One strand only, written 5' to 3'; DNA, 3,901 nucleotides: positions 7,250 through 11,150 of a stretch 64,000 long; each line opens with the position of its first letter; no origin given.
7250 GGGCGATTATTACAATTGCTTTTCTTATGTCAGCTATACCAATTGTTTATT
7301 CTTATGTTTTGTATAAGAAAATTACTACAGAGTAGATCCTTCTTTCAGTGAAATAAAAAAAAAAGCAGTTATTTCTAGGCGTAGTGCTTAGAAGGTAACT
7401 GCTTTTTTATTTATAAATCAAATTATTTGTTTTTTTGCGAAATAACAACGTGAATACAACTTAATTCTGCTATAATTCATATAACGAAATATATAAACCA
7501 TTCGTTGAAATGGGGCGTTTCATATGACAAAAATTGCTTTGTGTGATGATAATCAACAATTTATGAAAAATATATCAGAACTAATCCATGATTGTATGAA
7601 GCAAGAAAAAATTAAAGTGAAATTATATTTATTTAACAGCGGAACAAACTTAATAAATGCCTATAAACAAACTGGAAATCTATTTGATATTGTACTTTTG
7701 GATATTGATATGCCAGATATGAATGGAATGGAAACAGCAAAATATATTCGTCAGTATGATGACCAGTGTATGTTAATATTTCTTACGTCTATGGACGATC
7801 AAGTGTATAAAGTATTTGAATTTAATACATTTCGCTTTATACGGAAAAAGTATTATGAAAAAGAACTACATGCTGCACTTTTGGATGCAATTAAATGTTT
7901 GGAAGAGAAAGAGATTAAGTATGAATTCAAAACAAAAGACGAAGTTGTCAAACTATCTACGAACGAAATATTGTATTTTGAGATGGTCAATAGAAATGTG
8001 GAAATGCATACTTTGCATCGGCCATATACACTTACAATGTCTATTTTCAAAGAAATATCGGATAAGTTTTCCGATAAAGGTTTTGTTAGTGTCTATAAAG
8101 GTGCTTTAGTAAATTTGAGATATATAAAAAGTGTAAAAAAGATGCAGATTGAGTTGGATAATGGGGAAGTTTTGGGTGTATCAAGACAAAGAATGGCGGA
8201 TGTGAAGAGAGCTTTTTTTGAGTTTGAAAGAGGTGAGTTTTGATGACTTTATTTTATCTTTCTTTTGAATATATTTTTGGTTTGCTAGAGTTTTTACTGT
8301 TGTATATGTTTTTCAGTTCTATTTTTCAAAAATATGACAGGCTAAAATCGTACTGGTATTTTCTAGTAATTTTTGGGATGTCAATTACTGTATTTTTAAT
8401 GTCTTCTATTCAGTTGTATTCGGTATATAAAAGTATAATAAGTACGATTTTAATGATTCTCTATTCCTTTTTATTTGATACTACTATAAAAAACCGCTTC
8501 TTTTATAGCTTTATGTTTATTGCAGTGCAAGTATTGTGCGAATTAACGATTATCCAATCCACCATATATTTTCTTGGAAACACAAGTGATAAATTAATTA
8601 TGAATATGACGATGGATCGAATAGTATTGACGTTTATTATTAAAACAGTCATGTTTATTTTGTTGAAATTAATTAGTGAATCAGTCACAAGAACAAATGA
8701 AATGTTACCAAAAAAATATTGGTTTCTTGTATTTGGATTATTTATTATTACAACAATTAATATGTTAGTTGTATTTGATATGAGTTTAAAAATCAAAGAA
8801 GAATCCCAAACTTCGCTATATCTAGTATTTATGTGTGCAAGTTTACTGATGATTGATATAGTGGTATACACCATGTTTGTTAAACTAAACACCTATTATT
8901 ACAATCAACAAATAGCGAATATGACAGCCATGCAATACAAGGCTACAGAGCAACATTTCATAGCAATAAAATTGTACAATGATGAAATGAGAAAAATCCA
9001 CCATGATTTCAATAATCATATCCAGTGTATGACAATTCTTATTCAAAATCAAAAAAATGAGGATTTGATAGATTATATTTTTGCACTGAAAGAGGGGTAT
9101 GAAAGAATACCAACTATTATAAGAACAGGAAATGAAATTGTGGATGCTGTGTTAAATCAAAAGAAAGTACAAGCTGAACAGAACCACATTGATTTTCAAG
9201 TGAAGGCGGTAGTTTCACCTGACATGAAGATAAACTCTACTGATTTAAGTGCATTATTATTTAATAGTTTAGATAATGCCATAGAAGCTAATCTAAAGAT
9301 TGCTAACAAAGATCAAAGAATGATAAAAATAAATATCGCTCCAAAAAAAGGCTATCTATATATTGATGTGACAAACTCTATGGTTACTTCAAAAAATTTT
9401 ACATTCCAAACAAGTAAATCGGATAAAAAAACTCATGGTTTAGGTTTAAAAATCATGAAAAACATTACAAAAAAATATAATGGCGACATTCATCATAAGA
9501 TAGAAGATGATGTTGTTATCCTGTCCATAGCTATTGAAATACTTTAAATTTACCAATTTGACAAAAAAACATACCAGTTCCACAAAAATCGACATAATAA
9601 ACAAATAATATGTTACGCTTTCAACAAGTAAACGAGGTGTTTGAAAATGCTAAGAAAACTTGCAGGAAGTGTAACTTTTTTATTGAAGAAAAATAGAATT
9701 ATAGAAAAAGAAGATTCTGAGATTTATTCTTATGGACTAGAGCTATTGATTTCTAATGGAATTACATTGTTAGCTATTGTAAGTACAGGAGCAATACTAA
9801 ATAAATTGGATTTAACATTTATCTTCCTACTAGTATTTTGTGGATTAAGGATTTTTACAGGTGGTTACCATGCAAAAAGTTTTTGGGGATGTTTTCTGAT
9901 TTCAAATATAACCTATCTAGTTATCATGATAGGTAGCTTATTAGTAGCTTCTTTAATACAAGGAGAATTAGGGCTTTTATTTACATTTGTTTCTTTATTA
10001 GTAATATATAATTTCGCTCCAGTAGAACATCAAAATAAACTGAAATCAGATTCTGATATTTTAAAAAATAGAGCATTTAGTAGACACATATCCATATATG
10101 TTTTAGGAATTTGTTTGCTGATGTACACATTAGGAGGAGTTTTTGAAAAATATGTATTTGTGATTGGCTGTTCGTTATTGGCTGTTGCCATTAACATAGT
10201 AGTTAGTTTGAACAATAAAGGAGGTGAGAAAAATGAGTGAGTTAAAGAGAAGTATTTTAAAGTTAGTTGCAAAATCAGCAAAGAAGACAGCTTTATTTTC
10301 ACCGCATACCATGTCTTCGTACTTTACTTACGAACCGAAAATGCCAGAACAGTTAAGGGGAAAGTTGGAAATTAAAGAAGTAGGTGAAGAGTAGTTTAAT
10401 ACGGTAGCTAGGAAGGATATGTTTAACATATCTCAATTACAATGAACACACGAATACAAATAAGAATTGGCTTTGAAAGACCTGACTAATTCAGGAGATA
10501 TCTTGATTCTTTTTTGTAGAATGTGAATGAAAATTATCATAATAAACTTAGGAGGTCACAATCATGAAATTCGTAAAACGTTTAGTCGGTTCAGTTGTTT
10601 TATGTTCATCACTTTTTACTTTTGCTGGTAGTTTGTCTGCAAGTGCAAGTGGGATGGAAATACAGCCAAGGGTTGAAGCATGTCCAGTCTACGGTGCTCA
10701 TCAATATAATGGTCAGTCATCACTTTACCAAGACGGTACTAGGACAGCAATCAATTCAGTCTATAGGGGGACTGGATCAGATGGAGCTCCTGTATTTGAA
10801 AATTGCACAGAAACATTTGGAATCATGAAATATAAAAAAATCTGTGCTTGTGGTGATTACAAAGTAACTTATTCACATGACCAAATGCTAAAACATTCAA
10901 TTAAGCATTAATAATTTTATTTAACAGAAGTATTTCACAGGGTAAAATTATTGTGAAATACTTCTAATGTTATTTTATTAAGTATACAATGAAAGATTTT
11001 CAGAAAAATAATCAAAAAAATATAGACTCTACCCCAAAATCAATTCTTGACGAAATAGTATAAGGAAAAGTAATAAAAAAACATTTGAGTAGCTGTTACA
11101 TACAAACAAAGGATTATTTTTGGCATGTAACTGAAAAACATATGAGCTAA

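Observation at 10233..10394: Unlisted 53-codon AgrD-like precursor whose core has Ser rather than Cys (predicted lactone autoinducer)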

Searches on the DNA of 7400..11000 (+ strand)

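Call 68: search_dna_similar(query=window:7400-11000:+, collection=plasmids, mode=distant, max_rows=8)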
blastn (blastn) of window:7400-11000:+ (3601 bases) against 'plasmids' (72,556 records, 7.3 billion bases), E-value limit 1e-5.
Records with a match: 3; places in all: 3; records where one place covers at least 80% of the query: 0.
Best place of each record, by identity: 60-80% 3.
By first word of the organism name: Clostridium 3.
By predicted mobility (MOB-suite, as given by PLSDB): non-mobilizable 3.
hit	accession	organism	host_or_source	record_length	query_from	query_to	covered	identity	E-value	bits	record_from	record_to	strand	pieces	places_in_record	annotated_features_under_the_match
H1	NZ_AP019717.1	Clostridium butyricum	-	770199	231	352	3%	72.4%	4e-6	63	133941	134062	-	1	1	LytTR family DNA-binding domain-containing protein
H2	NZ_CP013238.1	Clostridium butyricum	Microbial isolate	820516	231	352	3%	72.4%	4e-6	63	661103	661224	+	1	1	LytTR family DNA-binding domain-containing protein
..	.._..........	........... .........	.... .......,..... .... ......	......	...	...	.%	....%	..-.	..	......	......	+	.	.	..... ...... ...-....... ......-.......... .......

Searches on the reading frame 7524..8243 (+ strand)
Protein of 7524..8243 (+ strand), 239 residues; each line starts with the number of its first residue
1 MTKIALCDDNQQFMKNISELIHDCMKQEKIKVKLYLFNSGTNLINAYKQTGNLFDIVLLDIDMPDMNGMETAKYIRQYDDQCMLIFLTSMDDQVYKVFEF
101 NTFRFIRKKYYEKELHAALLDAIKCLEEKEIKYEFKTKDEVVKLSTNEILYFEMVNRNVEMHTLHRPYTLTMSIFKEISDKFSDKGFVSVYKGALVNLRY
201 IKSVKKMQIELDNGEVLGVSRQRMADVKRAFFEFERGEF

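Call 3: search_protein_families(library=pfam, proteins=[window:7524-8243:+], max_evalue=1)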
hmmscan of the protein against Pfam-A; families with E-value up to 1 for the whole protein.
window:7524-8243:+ (239 aa): 5 families
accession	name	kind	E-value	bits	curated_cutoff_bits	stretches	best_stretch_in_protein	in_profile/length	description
PF00072.30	Response_reg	-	8.2e-17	61.8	30.2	1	4-119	1-110/111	Response regulator receiver domain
PF04397.21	LytTR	-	3.3e-15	56.5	22.6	1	140-230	2-96/98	LytTr DNA-binding domain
PF16580.11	Astro_capsid_p2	-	0.017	15.1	25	1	12-96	92-172/245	C-terminal tail of astrovirus capsid projection or spike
PF17903.8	KH_KRR1_1st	-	0.041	14.5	23.4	1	103-148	3-48/81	Krr1 KH1 domain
PF17102.10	Stealth_CR3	-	0.064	13.6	24.2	1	165-184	2-21/49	Stealth protein CR3, conserved region 3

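Call 4: search_protein_families(library=ncbifam, proteins=[window:7524-8243:+], max_evalue=1)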
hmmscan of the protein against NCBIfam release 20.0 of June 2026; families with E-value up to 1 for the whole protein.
window:7524-8243:+ (239 aa): 75 families (the best 25 are shown)
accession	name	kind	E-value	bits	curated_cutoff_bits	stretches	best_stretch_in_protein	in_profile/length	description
NF010684.1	PRK14084.1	equivalog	1.5e-11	44.6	375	2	52-134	45-127/254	response regulator transcription factor LytR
NF051850.1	RespRegRprY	equivalog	2.1e-09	37.1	370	1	2-129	5-129/234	response regulator transcription factor RprY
NF008677.0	PRK11697.1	equivalog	4.1e-09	36.1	246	1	3-228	3-232/238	two-component system response regulator BtsR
NF012227.0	AdeR_RR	equivalog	1.3e-08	34.7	340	1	16-117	22-120/239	efflux system response regulator transcription factor AdeR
NF008296.0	PRK11083.1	equivalog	1.9e-08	34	273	1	16-128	14-123/228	two-component system response regulator CreB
NF040534.1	resp_reg_YycF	equivalog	2.6e-08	33.4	340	1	4-179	3-172/231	response regulator YycF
NF045901.1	HisKinLetSLeg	equivalog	3.2e-08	32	1650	1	36-167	699-829/906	two-component system sensor histidine kinase LetS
NF008199.0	PRK10955.1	equivalog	3.6e-08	33.6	341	1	1-121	1-113/232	envelope stress response regulator transcription factor CpxR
NF046049.1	quorum_RR_AgrA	equivalog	1.3e-07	31.5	400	1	3-143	2-141/238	quorum-sensing response regulator AgrA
NF041367.1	CheY_Halo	equivalog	1.9e-07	31.5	200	1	8-94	4-85/114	chemotaxis protein CheY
NF040689.1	MtrAB_MtrA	equivalog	2e-07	30.6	300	1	15-137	8-126/219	MtrAB system response regulator MtrA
NF008318.0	PRK11107.1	equivalog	2.6e-07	29.1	890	1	6-81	672-739/920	two-component sensor histidine kinase BarA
NF008469.0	PRK11361.1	equivalog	3.9e-07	29.1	714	1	16-117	15-114/461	acetoacetate metabolism transcriptional regulator AtoC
NF045944.1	ResRegRpaBCyano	equivalog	5.9e-07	29.1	330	1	34-159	24-145/229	response regulator transcription factor RpaB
NF045991.1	RespRegCtrARhodob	equivalog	1.2e-06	28.5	350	1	16-124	11-116/224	response regulator transcription factor CtrA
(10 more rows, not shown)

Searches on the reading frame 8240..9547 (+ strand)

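Call 3: search_protein_families(library=pfam, proteins=[window:8240-9547:+], max_evalue=1)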
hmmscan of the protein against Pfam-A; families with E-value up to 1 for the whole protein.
window:8240-9547:+ (435 aa): 5 families
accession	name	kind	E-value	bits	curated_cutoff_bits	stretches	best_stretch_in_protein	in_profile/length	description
PF14501.12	HATPase_c_5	-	1.4e-18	67.1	22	1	331-432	1-101/102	GHKL domain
PF02518.31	HATPase_c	-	4.3e-07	30.8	26.4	1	333-419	3-93/111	Histidine kinase-, DNA gyrase B-, and HSP90-like ATPase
PF14689.11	SPOB_a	-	0.0031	17.6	28.1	1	247-282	13-48/62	Sensor_kinase_SpoOB-type, alpha-helical domain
PF11846.14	Wzy_C_2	-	0.013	15.9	28.5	1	166-314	23-167/191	Virulence factor membrane-bound polymerase, C-terminal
PF08592.16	Anthrone_oxy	-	0.12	13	27.3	1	163-229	3-69/106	Anthrone oxygenase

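Call 4: search_protein_families(library=ncbifam, proteins=[window:8240-9547:+], max_evalue=1)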
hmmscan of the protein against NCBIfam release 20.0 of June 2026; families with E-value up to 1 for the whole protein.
window:8240-9547:+ (435 aa): 4 families
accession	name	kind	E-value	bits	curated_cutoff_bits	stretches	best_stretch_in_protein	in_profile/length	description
NF008312.0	PRK11100.1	equivalog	1.5e-08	34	356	1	266-420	297-459/477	two-component system sensor histidine kinase CreC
NF052314.1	T9SS_HK_PorY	subfamily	1.6e-07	30.7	350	1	298-430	287-416/418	PorY family sensor histidine kinase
NF046015.1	HisKinAgrCStaph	equivalog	1.7e-06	27.5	500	1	49-413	29-396/414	quorum-sensing sensor histidine kinase AgrC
NF052574.1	HisKinEspCMyxo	equivalog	0.2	9.7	1200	1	381-420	582-622/785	serine histidine kinase EspC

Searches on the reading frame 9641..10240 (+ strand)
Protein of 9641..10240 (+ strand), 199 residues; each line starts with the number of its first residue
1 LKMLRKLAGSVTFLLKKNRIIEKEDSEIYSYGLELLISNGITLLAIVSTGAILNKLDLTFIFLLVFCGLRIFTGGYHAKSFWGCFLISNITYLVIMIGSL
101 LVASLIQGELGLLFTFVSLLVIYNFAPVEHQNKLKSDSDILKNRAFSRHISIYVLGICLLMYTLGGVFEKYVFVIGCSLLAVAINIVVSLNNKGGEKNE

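Call 3: search_protein_families(library=pfam, proteins=[window:9641-10240:+], max_evalue=1)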
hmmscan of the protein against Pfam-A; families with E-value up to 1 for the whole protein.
window:9641-10240:+ (199 aa): 2 families
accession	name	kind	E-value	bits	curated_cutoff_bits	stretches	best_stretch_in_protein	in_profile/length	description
PF04647.20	AgrB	-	1.8e-37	128.9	23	1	14-189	7-184/185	Accessory gene regulator B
PF15169.12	Cybc1_Eros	-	0.36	11.1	27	0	144-182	21-59/185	Cytochrome b-245 chaperone 1 / Eros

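Call 4: search_protein_families(library=ncbifam, proteins=[window:9641-10240:+], max_evalue=1)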
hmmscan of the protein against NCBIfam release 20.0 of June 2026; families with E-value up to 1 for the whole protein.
window:9641-10240:+ (199 aa): 3 families
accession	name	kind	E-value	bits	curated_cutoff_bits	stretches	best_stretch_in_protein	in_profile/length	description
NF002210.0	PRK01100.1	equivalog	5.3e-06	26.3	282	1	6-145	13-153/210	accessory gene regulator ArgB-like protein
NF041853.1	hythiocyan_redase_MerA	equivalog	0.021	13.7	650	1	3-60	178-235/440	hypothiocyanous acid reductase MerA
NF004992.0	PRK06370.1-4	equivalog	0.18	10.2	629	1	2-43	187-228/459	FAD-containing oxidoreductase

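Call 6: find_related_loci(query=window:9641-10240:+, collection=genome_contigs, flank=4000)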
Query window:9641-10240:+ (199 aa) in genome_contigs; peptide patterns used: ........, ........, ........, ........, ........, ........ (x = any residue, [..] = any of these).
148 stretches matched a pattern; 5 encode a relative of the query (tblastn E <= 1e-3); 5 distinct loci.
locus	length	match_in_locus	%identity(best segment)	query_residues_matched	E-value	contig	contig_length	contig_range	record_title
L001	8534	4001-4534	30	3-183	2e-16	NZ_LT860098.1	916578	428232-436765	Konateibacter massiliensis strain Marseille-P3773, whole genome shotgun sequence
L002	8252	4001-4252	37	7-90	2e-11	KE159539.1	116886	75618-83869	Lachnospiraceae bacterium A4 genomic scaffold acPFC-supercont1.20, whole genome shotgun sequence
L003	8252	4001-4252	37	7-90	2e-11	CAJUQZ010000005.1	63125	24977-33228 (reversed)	MAG TPA_asm: uncultured Lachnospiraceae bacterium isolate MGBC166178 genome assembly, contig: MGBC166178.5, whole genome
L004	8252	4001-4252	37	7-90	4e-11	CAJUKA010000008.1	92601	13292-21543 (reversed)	MAG TPA_asm: uncultured Lachnospiraceae bacterium isolate MGBC143556 genome assembly, contig: MGBC143556.8, whole genome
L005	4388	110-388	34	7-98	6e-11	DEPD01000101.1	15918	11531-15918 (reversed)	MAG TPA_asm: Lachnospiraceae bacterium UBA3401 UBA3401_contig_511, whole genome shotgun sequence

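Call 12: find_homologous_proteins(query=window:9641-10240:+, max_evalue=1e-10)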
Query window:9641-10240:+ (199 aa): 6 proteins with E <= 1e-10 among 328 candidates.
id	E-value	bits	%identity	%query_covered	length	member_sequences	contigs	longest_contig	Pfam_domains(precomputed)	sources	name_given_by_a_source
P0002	5.7e-118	409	100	99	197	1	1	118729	PF04647.21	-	-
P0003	9.4e-23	99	38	89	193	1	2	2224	PF04647.21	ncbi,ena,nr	ncbi:MAG: accessory gene regulator B family protein [Lachnospiraceae bacterium]|nr:accessory gene re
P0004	9.5e-19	86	40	67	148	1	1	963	PF04647.21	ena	-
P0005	2.4e-18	85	39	75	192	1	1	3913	PF04647.21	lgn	-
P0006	1.3e-12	66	30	98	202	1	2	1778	PF04647.21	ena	-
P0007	6.2e-11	60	37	79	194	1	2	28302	PF04647.21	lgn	-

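Call 48: search_solved_structures(query=window:9647-10237:+, max_evalue=1, show_alignments=2)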
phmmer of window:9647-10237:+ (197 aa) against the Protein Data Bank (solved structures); distinct sequences matched with E-value up to 1: 1.
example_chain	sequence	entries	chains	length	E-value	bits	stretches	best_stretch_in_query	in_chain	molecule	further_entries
8erw_A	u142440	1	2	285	0.056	16.4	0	174-196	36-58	C2HR4_8r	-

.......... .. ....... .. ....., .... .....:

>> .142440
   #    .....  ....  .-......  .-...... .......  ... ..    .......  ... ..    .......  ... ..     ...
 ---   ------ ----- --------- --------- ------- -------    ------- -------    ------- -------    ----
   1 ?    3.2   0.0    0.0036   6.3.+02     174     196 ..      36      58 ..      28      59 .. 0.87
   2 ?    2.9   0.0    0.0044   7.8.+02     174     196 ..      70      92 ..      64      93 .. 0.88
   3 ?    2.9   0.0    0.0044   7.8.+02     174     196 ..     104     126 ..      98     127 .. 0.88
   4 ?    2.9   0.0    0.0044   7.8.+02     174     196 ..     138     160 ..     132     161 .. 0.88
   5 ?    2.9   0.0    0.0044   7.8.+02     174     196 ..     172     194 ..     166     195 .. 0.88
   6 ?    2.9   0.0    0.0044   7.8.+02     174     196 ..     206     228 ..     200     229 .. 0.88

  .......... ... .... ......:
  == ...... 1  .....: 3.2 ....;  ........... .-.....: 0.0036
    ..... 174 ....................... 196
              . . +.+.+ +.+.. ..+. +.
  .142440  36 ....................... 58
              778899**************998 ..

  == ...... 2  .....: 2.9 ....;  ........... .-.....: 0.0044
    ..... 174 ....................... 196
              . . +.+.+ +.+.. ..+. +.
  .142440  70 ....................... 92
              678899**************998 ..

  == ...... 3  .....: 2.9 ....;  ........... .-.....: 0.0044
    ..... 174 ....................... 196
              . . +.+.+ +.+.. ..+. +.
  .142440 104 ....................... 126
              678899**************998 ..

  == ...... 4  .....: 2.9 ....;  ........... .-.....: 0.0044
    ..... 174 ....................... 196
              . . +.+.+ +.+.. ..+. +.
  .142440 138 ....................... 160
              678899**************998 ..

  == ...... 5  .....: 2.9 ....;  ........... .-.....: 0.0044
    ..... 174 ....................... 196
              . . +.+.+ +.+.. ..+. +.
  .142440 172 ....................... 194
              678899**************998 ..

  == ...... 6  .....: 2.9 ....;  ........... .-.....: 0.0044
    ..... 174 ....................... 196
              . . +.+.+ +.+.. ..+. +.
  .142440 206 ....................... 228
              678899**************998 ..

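Call 77: find_related_loci(query=window:9647-10240:+, collection=metagenome_contigs, flank=4000)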
Query window:9647-10240:+ (197 aa) in metagenome_contigs; peptide patterns used: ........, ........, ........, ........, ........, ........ (x = any residue, [..] = any of these).
227 stretches matched a pattern; 7 encode a relative of the query (tblastn E <= 1e-3); 7 distinct loci.
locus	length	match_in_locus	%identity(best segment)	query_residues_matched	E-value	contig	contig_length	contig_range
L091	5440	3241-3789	29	2-184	2e-19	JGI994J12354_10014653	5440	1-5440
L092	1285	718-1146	27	8-154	7e-17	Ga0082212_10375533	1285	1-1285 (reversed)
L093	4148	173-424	37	5-88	3e-11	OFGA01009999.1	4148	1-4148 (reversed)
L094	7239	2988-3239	37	5-88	4e-11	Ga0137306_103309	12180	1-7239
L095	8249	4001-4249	37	6-88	4e-11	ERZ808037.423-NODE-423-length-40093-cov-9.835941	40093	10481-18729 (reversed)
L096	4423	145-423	34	5-96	5e-11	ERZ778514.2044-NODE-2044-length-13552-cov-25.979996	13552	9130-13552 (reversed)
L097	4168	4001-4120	42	5-47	1e-5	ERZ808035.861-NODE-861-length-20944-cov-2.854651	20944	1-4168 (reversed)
